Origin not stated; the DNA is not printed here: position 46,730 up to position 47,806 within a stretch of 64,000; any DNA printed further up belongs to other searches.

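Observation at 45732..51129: AT-rich cassette of nucleotidyl/phosphoryl-transfer enzymes: candidate undescribed small-molecule modification or signalling/defence module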

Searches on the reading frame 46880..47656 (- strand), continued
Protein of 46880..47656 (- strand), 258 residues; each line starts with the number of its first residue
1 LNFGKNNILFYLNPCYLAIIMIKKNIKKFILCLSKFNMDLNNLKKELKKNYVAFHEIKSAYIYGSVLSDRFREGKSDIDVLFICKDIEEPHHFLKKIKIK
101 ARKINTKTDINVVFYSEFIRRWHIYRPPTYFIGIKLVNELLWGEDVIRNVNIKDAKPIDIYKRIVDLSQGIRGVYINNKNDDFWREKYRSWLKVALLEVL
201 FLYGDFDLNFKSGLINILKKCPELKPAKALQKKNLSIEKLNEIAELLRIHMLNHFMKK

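Call 50: find_encoding_contigs(protein=P0174, flank=8000, max_places=1)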
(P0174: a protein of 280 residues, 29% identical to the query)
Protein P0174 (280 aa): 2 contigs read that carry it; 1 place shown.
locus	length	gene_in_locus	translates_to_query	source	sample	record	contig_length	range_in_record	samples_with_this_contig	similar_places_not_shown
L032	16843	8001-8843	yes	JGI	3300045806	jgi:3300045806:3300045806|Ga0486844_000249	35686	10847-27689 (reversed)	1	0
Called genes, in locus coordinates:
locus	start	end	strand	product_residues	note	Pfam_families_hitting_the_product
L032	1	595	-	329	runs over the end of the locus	PF20511:PMI_typeI_cat, PF21621:MPI_cupin_dom (faint)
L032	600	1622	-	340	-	PF00274:Glycolytic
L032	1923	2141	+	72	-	PF05120:GvpG (faint), PF09851:SHOCT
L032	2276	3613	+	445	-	PF13439:Glyco_transf_4, PF00534:Glycos_transf_1, PF13692:Glyco_trans_1_4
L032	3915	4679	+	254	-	PF00027:cNMP_binding, PF13545:HTH_Crp_2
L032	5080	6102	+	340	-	PF00126:HTH_1, PF03466:LysR_substrate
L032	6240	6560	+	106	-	PF04956:TrbC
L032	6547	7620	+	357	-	-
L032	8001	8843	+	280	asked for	PF01909:NTP_transf_2 (weak)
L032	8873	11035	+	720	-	PF00702:Hydrolase, PF13419:HAD_2, PF13289:SIR2_2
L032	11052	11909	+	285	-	-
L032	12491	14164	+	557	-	PF03235:GmrSD_N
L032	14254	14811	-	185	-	PF13470:PIN_3, PF26343:VapC50_C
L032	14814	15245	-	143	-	PF12728:HTH_17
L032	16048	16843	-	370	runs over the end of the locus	PF02625:XdhC_CoxI, PF13478:XdhC_C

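Call 51: find_encoding_contigs(protein=P0172, flank=8000, max_places=1)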
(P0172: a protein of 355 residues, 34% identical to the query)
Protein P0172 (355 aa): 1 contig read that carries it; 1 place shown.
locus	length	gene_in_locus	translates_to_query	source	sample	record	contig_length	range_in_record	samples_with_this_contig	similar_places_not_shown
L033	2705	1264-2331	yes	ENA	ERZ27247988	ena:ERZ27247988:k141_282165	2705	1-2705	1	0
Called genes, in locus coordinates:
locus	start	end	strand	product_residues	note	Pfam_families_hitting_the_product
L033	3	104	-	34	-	?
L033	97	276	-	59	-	-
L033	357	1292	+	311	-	-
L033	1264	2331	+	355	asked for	PF01909:NTP_transf_2, PF18765:Polbeta (weak), PF00293:NUDIX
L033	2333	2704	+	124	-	?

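Call 52: search_protein_families(library=pfam, proteins=[P0133, P0172, P0174, P0171, L012:8696-10381:+], max_evalue=0.01)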
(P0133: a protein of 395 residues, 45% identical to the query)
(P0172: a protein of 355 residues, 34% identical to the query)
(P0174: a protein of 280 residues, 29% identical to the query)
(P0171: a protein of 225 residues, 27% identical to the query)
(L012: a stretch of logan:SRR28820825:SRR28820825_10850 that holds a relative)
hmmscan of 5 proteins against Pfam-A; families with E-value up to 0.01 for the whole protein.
P0133 (395 aa): 4 families
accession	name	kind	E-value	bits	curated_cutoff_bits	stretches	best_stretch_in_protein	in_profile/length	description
PF18765.7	Polbeta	-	3e-09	37.4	26.9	1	184-248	4-68/93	Polymerase beta, Nucleotidyltransferase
PF01909.29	NTP_transf_2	-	4.1e-08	33.9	21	1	183-247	4-72/93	Nucleotidyltransferase domain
PF22600.2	MTPAP-like_central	-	0.00031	21.3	27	1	155-231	5-79/139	Poly(A) RNA polymerase, mitochondrial-like, central palm domain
PF10620.15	MdcG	-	0.0023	18.2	26.5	1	207-251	48-90/121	Phosphoribosyl-dephospho-CoA transferase MdcG C-terminal domain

P0172 (355 aa): 4 families
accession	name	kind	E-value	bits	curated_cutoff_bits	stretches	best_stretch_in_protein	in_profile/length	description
PF00293.34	NUDIX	-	6.8e-18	65.4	21.1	1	218-339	2-126/134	NUDIX domain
PF01909.29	NTP_transf_2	-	1.8e-08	35.1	21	1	5-81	4-79/93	Nucleotidyltransferase domain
PF18765.7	Polbeta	-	7.6e-07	29.7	26.9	1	3-62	1-59/93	Polymerase beta, Nucleotidyltransferase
PF22014.2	DUF6932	-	0.01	16.7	27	0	18-78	50-115/142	Family of unknown function (DUF6932)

P0174 (280 aa): 2 families
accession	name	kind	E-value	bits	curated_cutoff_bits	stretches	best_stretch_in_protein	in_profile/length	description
PF01909.29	NTP_transf_2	-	1.9e-06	28.6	21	1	47-106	9-73/93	Nucleotidyltransferase domain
PF18765.7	Polbeta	-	3.2e-05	24.5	26.9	1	47-108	8-68/93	Polymerase beta, Nucleotidyltransferase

P0171 (225 aa): 2 families
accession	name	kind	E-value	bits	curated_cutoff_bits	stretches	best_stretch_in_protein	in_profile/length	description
PF18765.7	Polbeta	-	3.9e-05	24.2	26.9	1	14-79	3-69/93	Polymerase beta, Nucleotidyltransferase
PF01909.29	NTP_transf_2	-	4.8e-05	24.1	21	1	13-72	7-63/93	Nucleotidyltransferase domain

L012:8696-10381:+ (561 aa): 7 families
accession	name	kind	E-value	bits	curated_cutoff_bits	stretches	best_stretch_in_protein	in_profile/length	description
PF00534.26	Glycos_transf_1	-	1.4e-31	109.7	26.4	1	200-359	4-161/172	Glycosyl transferases group 1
PF13692.12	Glyco_trans_1_4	-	1.8e-24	87.1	27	1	212-355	2-141/142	Glycosyl transferases group 1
PF13439.12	Glyco_transf_4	-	1.7e-12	48.1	28.5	1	15-186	3-167/170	Glycosyltransferase Family 4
PF00293.34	NUDIX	-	6.4e-12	46.1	21.1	1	416-544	2-134/134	NUDIX domain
PF20706.3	GT4-conflict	-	6.8e-11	42.2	26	1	208-336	193-327/385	Family 4 Glycosyltransferase in conflict systems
PF04464.20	Glyphos_transf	-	0.0013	18.2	22.1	1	147-295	129-272/367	CDP-Glycerol:Poly(glycerophosphate) glycerophosphotransferase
PF15942.10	DUF4751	-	0.0098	16.4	25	0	244-269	87-111/121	Domain of unknown function (DUF4751)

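Call 69: find_related_loci(query=A2, collection=viral_contigs, flank=6000)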
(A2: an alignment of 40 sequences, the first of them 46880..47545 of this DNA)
Query A2 (221 aa) in viral_contigs; peptide patterns used: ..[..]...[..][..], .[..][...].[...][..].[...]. (x = any residue, [..] = any of these).
16 stretches matched a pattern, but none encodes a relative of the query by tblastn (E <= 1e-3).
